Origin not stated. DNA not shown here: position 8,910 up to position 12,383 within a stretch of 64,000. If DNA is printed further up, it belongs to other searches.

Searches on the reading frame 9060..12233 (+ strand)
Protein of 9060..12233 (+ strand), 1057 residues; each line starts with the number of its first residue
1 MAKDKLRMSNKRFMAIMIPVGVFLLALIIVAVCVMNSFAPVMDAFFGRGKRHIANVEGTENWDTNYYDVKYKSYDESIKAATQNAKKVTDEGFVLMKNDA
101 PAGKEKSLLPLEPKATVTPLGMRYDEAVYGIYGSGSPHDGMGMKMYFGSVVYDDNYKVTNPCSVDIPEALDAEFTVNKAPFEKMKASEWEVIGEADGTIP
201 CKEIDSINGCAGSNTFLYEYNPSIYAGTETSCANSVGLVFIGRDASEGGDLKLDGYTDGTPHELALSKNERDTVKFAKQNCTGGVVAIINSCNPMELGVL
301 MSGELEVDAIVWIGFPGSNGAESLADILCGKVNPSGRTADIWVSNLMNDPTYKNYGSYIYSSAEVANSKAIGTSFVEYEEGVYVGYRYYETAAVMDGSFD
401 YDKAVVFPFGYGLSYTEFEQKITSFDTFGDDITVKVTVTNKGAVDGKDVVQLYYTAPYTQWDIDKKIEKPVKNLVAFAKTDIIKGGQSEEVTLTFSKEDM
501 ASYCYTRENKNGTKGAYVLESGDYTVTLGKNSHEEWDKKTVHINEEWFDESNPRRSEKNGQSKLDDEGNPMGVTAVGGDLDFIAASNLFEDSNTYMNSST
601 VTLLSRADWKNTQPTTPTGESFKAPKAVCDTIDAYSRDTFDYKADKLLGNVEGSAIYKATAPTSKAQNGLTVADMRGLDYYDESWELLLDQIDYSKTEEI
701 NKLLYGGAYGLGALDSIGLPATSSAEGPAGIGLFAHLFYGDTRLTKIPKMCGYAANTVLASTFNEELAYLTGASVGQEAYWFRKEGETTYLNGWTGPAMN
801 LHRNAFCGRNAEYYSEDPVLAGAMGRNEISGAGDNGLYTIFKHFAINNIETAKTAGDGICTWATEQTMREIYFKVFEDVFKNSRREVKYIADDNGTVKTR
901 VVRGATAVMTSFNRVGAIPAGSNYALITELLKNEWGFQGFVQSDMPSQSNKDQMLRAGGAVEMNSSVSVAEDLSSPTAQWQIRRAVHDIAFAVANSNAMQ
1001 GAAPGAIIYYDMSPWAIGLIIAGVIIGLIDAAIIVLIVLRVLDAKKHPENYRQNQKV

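Call 5: search_protein_families(library=ncbifam, proteins=[window:9060-12233:+], max_evalue=0.01)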
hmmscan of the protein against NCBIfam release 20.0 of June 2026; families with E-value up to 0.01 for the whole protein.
window:9060-12233:+ (1057 aa): 7 families
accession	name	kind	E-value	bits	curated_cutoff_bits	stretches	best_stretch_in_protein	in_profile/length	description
NF041610.1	alph_arabinopyran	equivalog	3.3e-67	227.3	1300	2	311-546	457-656/738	exo-alpha-(1->6)-L-arabinopyranosidase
NF052330.1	BetGlucosiCelf0468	equivalog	3.7e-44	151.2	1300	2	262-523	578-809/817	beta-d-glucosidase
NF041776.1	xylosidase_Xyl3A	equivalog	4.7e-35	120.8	1250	3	398-535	712-839/846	xylan 1,4-beta-xylosidase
NF052329.1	XyloArabinsidase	equivalog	5.9e-35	120.5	1050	3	401-543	600-731/750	beta-xylosidase/alpha-l-arabinosidase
NF011678.0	PRK15098.1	equivalog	2.3e-29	102.4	666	2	263-534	524-756/765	beta-glucosidase BglX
NF041579.1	betaxyl_Flavo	equivalog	1.8e-18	66.1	1350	2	400-543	582-713/716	beta-xylosidase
NF052331.1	Bet13-16Glucosase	equivalog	2.8e-17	62.1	1330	3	400-535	616-740/750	exo-beta-d-1,3/1,6-glucosidase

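Call 51: search_protein_families(library=pfam, proteins=[window:9060-12233:+], max_evalue=0.0001)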
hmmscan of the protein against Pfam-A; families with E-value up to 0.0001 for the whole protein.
window:9060-12233:+ (1057 aa): 3 families
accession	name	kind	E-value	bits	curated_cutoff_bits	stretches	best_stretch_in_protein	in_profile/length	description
PF01915.27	Glyco_hydro_3_C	-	8.9e-22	78.5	31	1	94-386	2-200/200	Glycosyl hydrolase family 3 C-terminal domain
PF00933.27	Glyco_hydro_3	-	8.5e-15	55.4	27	2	755-880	87-205/316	Glycosyl hydrolase family 3 N terminal domain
PF14310.12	Fn3-like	-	2.4e-12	47.2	25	1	448-532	1-71/71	Fibronectin type III-like domain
